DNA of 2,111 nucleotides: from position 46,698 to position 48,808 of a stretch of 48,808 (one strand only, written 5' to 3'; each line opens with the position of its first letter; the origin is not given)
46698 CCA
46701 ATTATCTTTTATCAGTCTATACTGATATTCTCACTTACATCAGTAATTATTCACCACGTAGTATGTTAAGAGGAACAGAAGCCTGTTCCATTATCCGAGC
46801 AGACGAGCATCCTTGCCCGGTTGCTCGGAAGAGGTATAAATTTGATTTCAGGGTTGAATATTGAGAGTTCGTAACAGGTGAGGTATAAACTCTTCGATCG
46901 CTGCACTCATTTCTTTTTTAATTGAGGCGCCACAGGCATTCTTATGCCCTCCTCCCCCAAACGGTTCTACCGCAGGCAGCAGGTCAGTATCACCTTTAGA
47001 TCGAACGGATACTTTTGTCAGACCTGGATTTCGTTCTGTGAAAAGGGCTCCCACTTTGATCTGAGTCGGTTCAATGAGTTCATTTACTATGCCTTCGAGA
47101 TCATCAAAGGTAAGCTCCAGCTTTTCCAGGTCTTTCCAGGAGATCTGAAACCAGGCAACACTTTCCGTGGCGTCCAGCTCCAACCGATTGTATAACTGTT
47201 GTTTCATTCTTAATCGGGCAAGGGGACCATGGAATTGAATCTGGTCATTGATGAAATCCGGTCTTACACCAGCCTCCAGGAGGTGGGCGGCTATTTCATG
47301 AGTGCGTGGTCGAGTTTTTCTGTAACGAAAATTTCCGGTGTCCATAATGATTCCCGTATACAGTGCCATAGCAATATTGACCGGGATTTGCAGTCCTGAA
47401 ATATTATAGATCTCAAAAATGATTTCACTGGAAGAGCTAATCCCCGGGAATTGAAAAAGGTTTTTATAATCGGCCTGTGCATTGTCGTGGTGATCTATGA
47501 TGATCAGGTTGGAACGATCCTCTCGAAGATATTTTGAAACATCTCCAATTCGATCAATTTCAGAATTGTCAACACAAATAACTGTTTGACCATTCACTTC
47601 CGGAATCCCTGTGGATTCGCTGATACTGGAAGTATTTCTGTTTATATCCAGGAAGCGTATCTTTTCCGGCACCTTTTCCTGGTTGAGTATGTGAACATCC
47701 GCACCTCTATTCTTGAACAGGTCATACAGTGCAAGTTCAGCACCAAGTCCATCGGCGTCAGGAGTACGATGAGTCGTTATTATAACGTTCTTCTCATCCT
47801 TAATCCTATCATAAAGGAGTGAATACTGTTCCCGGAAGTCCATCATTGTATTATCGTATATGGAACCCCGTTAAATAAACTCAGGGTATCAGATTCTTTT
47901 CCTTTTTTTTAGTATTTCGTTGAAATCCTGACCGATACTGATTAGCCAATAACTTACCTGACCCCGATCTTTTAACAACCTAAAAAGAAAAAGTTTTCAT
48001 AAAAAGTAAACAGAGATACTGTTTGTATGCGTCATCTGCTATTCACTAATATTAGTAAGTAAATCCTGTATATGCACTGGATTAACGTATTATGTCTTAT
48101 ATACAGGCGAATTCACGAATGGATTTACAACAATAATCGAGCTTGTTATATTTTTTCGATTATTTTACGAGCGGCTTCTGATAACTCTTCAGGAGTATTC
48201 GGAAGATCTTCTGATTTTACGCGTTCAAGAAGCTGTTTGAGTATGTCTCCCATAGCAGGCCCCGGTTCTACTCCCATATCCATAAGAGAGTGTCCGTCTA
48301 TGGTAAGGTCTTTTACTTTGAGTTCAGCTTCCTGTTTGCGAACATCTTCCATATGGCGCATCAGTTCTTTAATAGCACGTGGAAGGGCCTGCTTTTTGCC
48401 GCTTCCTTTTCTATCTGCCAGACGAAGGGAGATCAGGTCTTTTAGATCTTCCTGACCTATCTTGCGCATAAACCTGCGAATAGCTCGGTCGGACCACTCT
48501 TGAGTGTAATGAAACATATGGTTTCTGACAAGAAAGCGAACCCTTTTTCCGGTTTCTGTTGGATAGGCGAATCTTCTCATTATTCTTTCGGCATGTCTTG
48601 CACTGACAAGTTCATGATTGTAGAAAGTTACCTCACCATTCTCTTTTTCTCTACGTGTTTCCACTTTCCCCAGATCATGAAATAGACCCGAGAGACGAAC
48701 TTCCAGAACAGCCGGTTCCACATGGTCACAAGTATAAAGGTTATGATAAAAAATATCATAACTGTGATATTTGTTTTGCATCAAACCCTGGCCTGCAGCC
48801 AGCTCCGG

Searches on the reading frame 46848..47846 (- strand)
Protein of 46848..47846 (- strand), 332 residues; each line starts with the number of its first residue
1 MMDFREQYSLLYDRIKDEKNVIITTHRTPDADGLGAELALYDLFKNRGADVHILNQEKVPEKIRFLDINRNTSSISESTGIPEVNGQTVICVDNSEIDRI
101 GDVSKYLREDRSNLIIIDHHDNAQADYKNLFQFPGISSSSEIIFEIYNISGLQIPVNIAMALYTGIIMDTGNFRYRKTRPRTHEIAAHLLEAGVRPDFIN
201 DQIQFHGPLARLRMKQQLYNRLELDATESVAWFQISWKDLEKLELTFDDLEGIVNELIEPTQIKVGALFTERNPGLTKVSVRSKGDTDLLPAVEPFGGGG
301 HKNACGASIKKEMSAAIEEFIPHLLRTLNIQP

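Call 7: find_encoding_contigs(protein=window:46848-47846:-, flank=10000, max_places=10)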
Protein window:46848-47846:- (332 aa): 1 contig read that carries it; 1 place shown.
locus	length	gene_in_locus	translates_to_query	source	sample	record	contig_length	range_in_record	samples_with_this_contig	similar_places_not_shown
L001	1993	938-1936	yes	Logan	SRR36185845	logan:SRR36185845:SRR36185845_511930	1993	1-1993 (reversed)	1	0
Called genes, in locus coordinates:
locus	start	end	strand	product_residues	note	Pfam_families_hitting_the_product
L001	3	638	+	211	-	?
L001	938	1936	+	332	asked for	PF01368:DHH, PF02272:DHHA1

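Call 13: search_protein_families(library=pfam, proteins=[window:46848-47846:-])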
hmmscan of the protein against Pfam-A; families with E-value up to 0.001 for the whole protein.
window:46848-47846:- (332 aa): 2 families
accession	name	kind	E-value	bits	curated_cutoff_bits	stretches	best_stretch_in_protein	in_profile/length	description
PF01368.27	DHH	-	1.6e-18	67.6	28.1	1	20-166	1-125/125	DHH family, N-terminal domain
PF02272.25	DHHA1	-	2.2e-10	41.3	25.9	1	244-321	12-93/102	DHHA1 domain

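Call 14: find_homologous_proteins(query=window:46848-47846:-, max_evalue=1e-30)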
Query window:46848-47846:- (332 aa): 676 proteins with E <= 1e-30 among 3340 candidates; the best 120 are listed.
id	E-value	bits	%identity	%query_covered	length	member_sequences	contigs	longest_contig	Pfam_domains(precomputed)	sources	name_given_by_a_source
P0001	2.2e-219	745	100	100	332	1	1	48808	PF01368.28,PF02272.25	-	-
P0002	2.2e-119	416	57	97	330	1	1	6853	PF01368.28,PF02272.25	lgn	-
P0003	1.2e-106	374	49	97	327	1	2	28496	PF01368.28,PF02272.25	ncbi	-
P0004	3.0e-105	370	49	98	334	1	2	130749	PF01368.28,PF02272.25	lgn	-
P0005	5.1e-105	369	52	95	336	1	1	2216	PF01368.28,PF02272.25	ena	-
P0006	2.6e-103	364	48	99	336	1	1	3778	PF01368.28,PF02272.25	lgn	-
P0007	4.8e-101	356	50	97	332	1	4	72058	PF01368.28,PF02272.25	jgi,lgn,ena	-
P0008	2.6e-100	354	49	98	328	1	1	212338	PF01368.28,PF02272.25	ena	-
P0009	2.7e-99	350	52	96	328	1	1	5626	PF01368.28,PF02272.25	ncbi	-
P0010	9.5e-98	345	48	97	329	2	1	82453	PF01368.28,PF02272.25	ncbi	-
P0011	1.5e-97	345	50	97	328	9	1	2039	PF01368.28,PF02272.25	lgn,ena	-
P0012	1.4e-94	335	51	93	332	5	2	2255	PF01368.28,PF02272.25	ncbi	-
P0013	1.9e-92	328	48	98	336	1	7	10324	PF01368.28,PF02272.25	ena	-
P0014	6.4e-92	326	49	95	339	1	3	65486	PF01368.28,PF02272.25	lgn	-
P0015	1.7e-91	325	47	96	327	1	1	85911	PF01368.28,PF02272.25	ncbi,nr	ncbi:MAG: bifunctional oligoribonuclease/PAP phosphatase NrnA [Spirochaetia bacterium]|nr:bifunction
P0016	2.8e-91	324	46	98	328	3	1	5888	PF01368.28,PF02272.25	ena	-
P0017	2.9e-91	324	47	96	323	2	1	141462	PF01368.28,PF02272.25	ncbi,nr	ncbi:MAG: bifunctional oligoribonuclease/PAP phosphatase NrnA [Leptospirales bacterium]|nr:bifunctio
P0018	4.8e-91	323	47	94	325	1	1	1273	PF01368.28,PF02272.25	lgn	-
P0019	7.3e-91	323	47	98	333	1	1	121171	PF01368.28,PF02272.25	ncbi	-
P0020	1.0e-90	322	47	100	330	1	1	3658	PF01368.28,PF02272.25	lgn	-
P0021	1.1e-90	322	46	97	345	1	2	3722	PF01368.28,PF02272.25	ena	-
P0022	1.3e-90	322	47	95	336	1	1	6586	PF01368.28,PF02272.25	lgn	-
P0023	1.4e-90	322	48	98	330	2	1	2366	PF01368.28,PF02272.25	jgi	-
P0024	2.2e-90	321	47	97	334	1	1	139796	PF01368.28,PF02272.25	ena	-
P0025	5.5e-90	320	45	98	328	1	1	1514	PF01368.28,PF02272.25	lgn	-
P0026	1.2e-89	319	47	92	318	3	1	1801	PF01368.28,PF02272.25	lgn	-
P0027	2.2e-89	318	46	98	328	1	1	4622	PF01368.28,PF02272.25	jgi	-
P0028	3.2e-89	317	46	95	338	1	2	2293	PF01368.28,PF02272.25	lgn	-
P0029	8.7e-88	313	47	96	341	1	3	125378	PF01368.28,PF02272.25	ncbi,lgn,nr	ncbi:MAG: bifunctional oligoribonuclease/PAP phosphatase NrnA [Leptospirales bacterium]|nr:bifunctio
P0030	3.1e-87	311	44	95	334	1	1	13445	PF01368.28,PF02272.25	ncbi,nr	ncbi:MAG: DHH family phosphoesterase [Leptospiraceae bacterium]|nr:DHH family phosphoesterase [Lepto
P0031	7.9e-86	306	47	95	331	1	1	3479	PF01368.28,PF02272.25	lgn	-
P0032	1.1e-84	302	47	95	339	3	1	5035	PF01368.28,PF02272.25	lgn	-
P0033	5.6e-84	300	46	97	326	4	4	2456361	PF01368.28,PF02272.25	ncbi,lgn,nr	ncbi:MAG: bifunctional oligoribonuclease/PAP phosphatase NrnA [Spirochaetales bacterium]|nr:bifuncti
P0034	2.0e-83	298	46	94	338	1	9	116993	PF01368.28,PF02272.25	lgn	-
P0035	4.2e-82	294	44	99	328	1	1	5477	PF01368.28,PF02272.25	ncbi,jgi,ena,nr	ncbi:MAG: bifunctional oligoribonuclease/PAP phosphatase NrnA [Spirochaetia bacterium]|nr:bifunction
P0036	3.5e-81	291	43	95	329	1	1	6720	PF01368.28,PF02272.25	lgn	-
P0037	4.3e-81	291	42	96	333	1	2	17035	PF01368.28,PF02272.25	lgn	-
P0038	2.2e-80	288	45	92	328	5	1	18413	PF01368.28,PF02272.25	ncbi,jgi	jgi:phosphoesterase RecJ-like protein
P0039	1.5e-77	279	45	96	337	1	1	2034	PF01368.28,PF02272.25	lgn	-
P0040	1.5e-76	276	43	97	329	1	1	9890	PF01368.28,PF02272.25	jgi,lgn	jgi:phosphoesterase RecJ-like protein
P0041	7.4e-71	257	42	97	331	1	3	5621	PF01368.28,PF02272.25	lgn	-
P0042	9.6e-71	256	46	75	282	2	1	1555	PF01368.28,PF02272.25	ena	-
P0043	1.1e-70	256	43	87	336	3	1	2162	PF01368.28,PF02272.25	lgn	-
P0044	1.2e-70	256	41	100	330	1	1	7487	PF01368.28,PF02272.25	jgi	jgi:bifunctional oligoribonuclease and PAP phosphatase NrnA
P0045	1.4e-69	253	41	98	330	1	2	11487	PF01368.28,PF02272.25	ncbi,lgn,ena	-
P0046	3.1e-68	248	47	72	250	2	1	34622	PF02272.25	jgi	-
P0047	8.4e-66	240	39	97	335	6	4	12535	PF01368.28,PF02272.25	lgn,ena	-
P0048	5.0e-65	238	40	96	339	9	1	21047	PF01368.28,PF02272.25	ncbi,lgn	-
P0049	6.5e-65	237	37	96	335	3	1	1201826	PF01368.28,PF02272.25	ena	-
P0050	4.2e-64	235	50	68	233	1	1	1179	PF02272.25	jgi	jgi:phosphoesterase RecJ-like protein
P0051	8.1e-63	230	40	95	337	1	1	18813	PF01368.28,PF02272.25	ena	-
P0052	4.9e-49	185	37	93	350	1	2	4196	PF01368.28,PF02272.25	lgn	-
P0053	6.2e-49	185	34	92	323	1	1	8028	PF01368.28,PF02272.25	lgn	-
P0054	4.1e-47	179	35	96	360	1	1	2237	PF01368.28,PF02272.25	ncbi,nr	ncbi:MAG: DHH family phosphoesterase [Fischerella sp.]|nr:DHH family phosphoesterase [Fischerella sp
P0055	7.3e-47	178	36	93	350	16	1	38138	PF01368.28,PF02272.25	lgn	-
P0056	1.1e-46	177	34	92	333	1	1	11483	PF01368.28,PF02272.25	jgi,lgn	jgi:phosphoesterase RecJ-like protein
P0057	1.1e-46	177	36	92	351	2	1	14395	PF01368.28,PF02272.25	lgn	-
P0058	1.4e-46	177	36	93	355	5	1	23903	PF01368.28,PF02272.25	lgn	-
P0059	2.4e-46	176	34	87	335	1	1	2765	PF01368.28,PF02272.25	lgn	-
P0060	1.1e-45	174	35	93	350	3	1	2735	PF01368.28,PF02272.25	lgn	-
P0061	1.5e-45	174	35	94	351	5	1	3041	PF01368.28,PF02272.25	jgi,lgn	jgi:phosphoesterase RecJ-like protein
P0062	1.6e-45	174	35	92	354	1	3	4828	PF01368.28,PF02272.25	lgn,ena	-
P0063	1.8e-45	174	31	90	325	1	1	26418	PF01368.28,PF02272.25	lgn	-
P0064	2.2e-45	173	34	93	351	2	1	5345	PF01368.28,PF02272.25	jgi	jgi:phosphoesterase RecJ-like protein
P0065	2.4e-45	173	41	65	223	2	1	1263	PF01368.28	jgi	-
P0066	3.0e-45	173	34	94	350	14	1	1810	PF01368.28,PF02272.25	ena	-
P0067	3.1e-45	173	40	69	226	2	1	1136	PF02272.25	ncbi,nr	ncbi:MAG: hypothetical protein K8R21_12045, partial [Leptospira sp.]|nr:hypothetical protein [Leptos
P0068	3.2e-45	173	34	93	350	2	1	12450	PF01368.28,PF02272.25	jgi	-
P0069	3.3e-45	173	34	95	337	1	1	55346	PF01368.28,PF02272.25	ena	-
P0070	3.4e-45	173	34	93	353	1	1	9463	PF01368.28,PF02272.25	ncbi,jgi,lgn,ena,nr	ncbi:MAG: bifunctional oligoribonuclease/PAP phosphatase NrnA [Spirochaetia bacterium]|nr:bifunction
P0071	3.5e-45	173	35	95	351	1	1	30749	PF01368.28,PF02272.25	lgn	-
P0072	5.0e-45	172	33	93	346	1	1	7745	PF01368.28,PF02272.25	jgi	-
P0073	5.2e-45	172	34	93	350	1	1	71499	PF01368.28,PF02272.25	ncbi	-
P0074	9.1e-45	171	34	91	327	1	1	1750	PF01368.28,PF02272.25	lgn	-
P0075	9.4e-45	171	33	94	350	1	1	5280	PF01368.28,PF02272.25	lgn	-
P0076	9.6e-45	171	31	95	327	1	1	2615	PF01368.28,PF02272.25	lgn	-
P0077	1.7e-44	170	37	88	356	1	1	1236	PF01368.28,PF02272.25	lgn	-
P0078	3.1e-44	169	34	92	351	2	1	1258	PF01368.28,PF02272.25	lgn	-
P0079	3.5e-44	169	33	94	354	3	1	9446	PF01368.28,PF02272.25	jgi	-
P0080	3.5e-44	169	35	95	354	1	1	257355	PF01368.28,PF02272.25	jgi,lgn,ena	-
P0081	4.7e-44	169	33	93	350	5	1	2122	PF01368.28,PF02272.25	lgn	-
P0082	6.0e-44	168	34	91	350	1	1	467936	PF01368.28,PF02272.25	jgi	-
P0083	6.5e-44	168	33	84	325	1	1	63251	PF01368.28,PF02272.25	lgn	-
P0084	1.1e-43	168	34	91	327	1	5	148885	PF01368.28,PF02272.25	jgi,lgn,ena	-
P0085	1.5e-43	167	32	96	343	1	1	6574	PF01368.28,PF02272.25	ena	-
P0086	1.9e-43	167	32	90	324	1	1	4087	PF01368.28,PF02272.25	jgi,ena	-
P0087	3.6e-43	166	31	87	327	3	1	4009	PF01368.28,PF02272.25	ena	-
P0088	4.7e-43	166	33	86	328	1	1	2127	PF01368.28,PF02272.25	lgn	-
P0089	5.3e-43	165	33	91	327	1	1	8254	PF01368.28,PF02272.25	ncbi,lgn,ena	-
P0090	5.6e-43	165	35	89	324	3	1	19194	PF01368.28,PF02272.25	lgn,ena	-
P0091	5.6e-43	165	35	93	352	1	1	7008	PF01368.28,PF02272.25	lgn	-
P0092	6.4e-43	165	34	95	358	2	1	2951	PF01368.28,PF02272.25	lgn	-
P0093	7.1e-43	165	34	94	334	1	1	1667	PF01368.28,PF02272.25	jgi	jgi:phosphoesterase RecJ-like protein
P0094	7.3e-43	165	34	94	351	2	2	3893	PF01368.28,PF02272.25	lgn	-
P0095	1.1e-42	164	33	89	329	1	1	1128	PF01368.28,PF02272.25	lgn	-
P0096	1.2e-42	164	32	92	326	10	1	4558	PF01368.28,PF02272.25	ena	-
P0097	1.2e-42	164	34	87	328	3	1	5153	PF01368.28,PF02272.25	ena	-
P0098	1.2e-42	164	34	88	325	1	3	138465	PF01368.28,PF02272.25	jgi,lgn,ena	-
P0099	1.3e-42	164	32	92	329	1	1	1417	PF01368.28,PF02272.25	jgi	jgi:phosphoesterase RecJ-like protein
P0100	1.9e-42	164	31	92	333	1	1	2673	PF01368.28,PF02272.25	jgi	jgi:phosphoesterase RecJ-like protein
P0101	2.1e-42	163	33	93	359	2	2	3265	PF01368.28,PF02272.25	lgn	-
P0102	2.2e-42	163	36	92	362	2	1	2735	PF01368.28,PF02272.25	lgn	-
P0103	2.2e-42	163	33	94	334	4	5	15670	PF01368.28,PF02272.25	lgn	-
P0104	2.4e-42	163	31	93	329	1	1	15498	PF01368.28,PF02272.25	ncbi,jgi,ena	-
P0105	2.8e-42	163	32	99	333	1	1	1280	PF01368.28,PF02272.25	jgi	-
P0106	3.4e-42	163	32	89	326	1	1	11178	PF01368.28,PF02272.25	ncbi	-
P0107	4.2e-42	162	35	92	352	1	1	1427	PF01368.28,PF02272.25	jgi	jgi:bifunctional oligoribonuclease and PAP phosphatase NrnA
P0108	5.3e-42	162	31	86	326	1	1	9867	PF01368.28,PF02272.25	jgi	-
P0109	5.8e-42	162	31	91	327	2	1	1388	PF01368.28,PF02272.25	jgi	jgi:phosphoesterase RecJ-like protein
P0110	6.5e-42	162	30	96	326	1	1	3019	PF01368.28,PF02272.25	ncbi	-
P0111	7.7e-42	162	32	86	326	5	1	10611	PF01368.28,PF02272.25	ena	-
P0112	7.8e-42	162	34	93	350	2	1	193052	PF01368.28,PF02272.25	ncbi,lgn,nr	ncbi:MAG: Bifunctional oligoribonuclease and PAP phosphatase NrnA [Turneriella sp.]|nr:Bifunctional 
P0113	8.5e-42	161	30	95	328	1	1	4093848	PF01368.28,PF02272.25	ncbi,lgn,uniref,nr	ncbi:MAG: bifunctional oligoribonuclease/PAP phosphatase NrnA [Candidatus Cohnella colombiensis]|uni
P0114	1.0e-41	161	34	91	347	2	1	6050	PF01368.28,PF02272.25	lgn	-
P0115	1.1e-41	161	32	86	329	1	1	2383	PF01368.28,PF02272.25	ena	-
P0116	1.1e-41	161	31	92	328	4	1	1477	PF01368.28,PF02272.25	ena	-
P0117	1.3e-41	161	32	89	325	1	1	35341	PF01368.28,PF02272.25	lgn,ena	-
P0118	1.5e-41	161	32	86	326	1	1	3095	PF01368.28,PF02272.25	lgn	-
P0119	1.6e-41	161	30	89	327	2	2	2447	PF01368.28,PF02272.25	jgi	-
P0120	1.8e-41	160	35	93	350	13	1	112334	PF01368.28,PF02272.25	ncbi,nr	ncbi:MAG: bifunctional oligoribonuclease/PAP phosphatase NrnA [Turneriella sp.]|nr:bifunctional olig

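Call 21: find_encoding_contigs(protein=P0002, flank=6000, max_places=3)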
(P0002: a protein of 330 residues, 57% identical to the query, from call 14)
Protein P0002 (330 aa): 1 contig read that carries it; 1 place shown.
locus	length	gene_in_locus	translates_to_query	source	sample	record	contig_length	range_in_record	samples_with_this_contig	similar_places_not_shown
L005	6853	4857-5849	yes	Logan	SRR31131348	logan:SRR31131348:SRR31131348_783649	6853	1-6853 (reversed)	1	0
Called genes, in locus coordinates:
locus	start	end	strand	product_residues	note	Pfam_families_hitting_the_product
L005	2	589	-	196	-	?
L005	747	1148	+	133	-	-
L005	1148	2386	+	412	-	PF13439:Glyco_transf_4, PF13477:Glyco_trans_4_2 (weak), PF13579:Glyco_trans_4_4, PF00534:Glycos_transf_1, PF13692:Glyco_trans_1_4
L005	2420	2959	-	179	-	PF00156:Pribosyltran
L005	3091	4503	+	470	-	PF01966:HD, PF13735:tRNA_NucTran2_2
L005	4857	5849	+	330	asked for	PF01368:DHH, PF02272:DHHA1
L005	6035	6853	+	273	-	?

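Call 22: find_encoding_contigs(protein=P0004, flank=6000, max_places=3)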
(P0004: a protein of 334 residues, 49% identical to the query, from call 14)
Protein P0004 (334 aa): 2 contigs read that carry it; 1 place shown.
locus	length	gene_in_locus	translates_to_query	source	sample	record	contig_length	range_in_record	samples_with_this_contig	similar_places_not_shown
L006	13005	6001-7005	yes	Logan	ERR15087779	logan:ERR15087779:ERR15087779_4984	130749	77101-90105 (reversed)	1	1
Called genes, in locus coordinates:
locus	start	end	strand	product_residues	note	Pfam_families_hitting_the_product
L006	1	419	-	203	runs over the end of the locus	PF03167:UDG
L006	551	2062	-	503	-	PF01225:Mur_ligase, PF08245:Mur_ligase_M, PF02875:Mur_ligase_C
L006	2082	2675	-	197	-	-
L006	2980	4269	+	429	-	PF13439:Glyco_transf_4, PF13477:Glyco_trans_4_2 (weak), PF13579:Glyco_trans_4_4, PF00534:Glycos_transf_1, PF13692:Glyco_trans_1_4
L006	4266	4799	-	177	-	PF00156:Pribosyltran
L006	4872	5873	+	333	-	PF01966:HD (weak), PF13735:tRNA_NucTran2_2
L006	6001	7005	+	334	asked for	PF01368:DHH, PF02272:DHHA1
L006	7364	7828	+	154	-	PF01957:NfeD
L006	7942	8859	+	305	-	PF01145:Band_7, PF16200:Band_7_C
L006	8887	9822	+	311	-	PF01145:Band_7, PF16200:Band_7_C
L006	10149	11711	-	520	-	PF20968:MASE8 (weak), PF00015:MCPsignal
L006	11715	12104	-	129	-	-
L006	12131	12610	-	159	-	-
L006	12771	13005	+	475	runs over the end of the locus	PF13649:Methyltransf_25 (weak)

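Call 23: find_encoding_contigs(protein=P0003, flank=6000, max_places=3)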
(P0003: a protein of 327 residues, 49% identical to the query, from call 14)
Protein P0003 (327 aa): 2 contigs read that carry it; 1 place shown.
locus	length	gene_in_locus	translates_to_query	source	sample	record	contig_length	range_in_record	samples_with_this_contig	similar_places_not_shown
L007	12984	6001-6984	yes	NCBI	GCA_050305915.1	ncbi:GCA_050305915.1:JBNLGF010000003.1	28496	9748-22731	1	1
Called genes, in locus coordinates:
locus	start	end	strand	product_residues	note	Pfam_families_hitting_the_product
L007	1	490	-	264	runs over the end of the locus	PF00085:Thioredoxin, PF13098:Thioredoxin_2, PF14561:TPR_20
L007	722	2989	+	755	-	-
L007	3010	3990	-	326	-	-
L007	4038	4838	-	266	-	PF13489:Methyltransf_23, PF07021:MetW, PF08241:Methyltransf_11, PF08242:Methyltransf_12, PF13649:Methyltransf_25, PF13847:Methyltransf_31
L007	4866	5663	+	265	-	PF00106:adh_short, PF01370:Epimerase (weak), PF08659:KR, PF13561:adh_short_C2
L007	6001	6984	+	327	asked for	PF01368:DHH, PF02272:DHHA1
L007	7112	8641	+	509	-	PF03062:MBOAT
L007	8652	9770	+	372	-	PF07611:DUF1574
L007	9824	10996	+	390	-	PF12146:Hydrolase_4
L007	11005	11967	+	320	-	PF03328:HpcH_HpaI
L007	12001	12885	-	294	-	PF01435:Peptidase_M48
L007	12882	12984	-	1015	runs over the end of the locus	-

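Call 39: find_encoding_contigs(protein=P0007, flank=4000, max_places=2)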
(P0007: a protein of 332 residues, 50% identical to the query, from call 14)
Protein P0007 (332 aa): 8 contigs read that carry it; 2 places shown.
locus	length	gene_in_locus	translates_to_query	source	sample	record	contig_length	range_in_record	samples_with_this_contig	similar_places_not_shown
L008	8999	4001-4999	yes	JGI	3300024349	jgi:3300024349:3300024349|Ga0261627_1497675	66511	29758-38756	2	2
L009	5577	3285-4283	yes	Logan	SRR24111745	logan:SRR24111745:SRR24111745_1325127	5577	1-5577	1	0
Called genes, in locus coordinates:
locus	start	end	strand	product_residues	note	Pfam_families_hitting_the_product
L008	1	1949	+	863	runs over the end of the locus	PF07695:7TMR-DISM_7TM, PF07228:SpoIIE, PF07719:TPR_2 (faint), PF13428:TPR_14 (faint), PF14559:TPR_19 (weak)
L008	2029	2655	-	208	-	PF00156:Pribosyltran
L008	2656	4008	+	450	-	PF01966:HD, PF13735:tRNA_NucTran2_2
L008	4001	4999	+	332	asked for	PF01368:DHH, PF02272:DHHA1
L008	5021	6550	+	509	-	PF03062:MBOAT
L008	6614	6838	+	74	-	-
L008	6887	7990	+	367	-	PF07611:DUF1574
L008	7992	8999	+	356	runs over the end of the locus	-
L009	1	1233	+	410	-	?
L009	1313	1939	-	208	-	PF00156:Pribosyltran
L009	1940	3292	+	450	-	PF01966:HD, PF13735:tRNA_NucTran2_2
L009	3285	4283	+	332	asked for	PF01368:DHH, PF02272:DHHA1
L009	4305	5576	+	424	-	?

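Call 40: find_encoding_contigs(protein=P0008, flank=4000, max_places=2)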
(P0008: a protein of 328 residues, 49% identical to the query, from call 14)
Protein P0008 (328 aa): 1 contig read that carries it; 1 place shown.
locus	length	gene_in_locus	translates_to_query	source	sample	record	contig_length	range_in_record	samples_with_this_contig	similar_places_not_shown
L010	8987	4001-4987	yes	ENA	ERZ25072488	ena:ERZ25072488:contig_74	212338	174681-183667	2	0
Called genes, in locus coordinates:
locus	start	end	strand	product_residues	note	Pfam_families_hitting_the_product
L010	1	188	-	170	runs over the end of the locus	PF00578:AhpC-TSA, PF08534:Redoxin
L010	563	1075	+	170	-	-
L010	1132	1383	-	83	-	-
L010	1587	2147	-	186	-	PF00156:Pribosyltran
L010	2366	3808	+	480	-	PF01966:HD (weak), PF13735:tRNA_NucTran2_2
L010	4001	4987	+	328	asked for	PF01368:DHH, PF02272:DHHA1 (weak)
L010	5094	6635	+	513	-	PF03062:MBOAT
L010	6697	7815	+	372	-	PF07611:DUF1574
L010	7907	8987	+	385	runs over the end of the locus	-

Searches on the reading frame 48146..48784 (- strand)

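Call 13: search_protein_families(library=pfam, proteins=[window:48146-48784:-])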
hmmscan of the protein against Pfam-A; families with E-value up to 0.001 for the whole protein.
window:48146-48784:- (212 aa): 2 families
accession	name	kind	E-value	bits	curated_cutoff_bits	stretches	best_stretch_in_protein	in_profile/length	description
PF13735.12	tRNA_NucTran2_2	-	2.5e-12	47.4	27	1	62-204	21-148/149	tRNA nucleotidyltransferase domain 2 putative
PF01966.28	HD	-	3.5e-08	34.2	22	1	9-125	6-112/116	HD domain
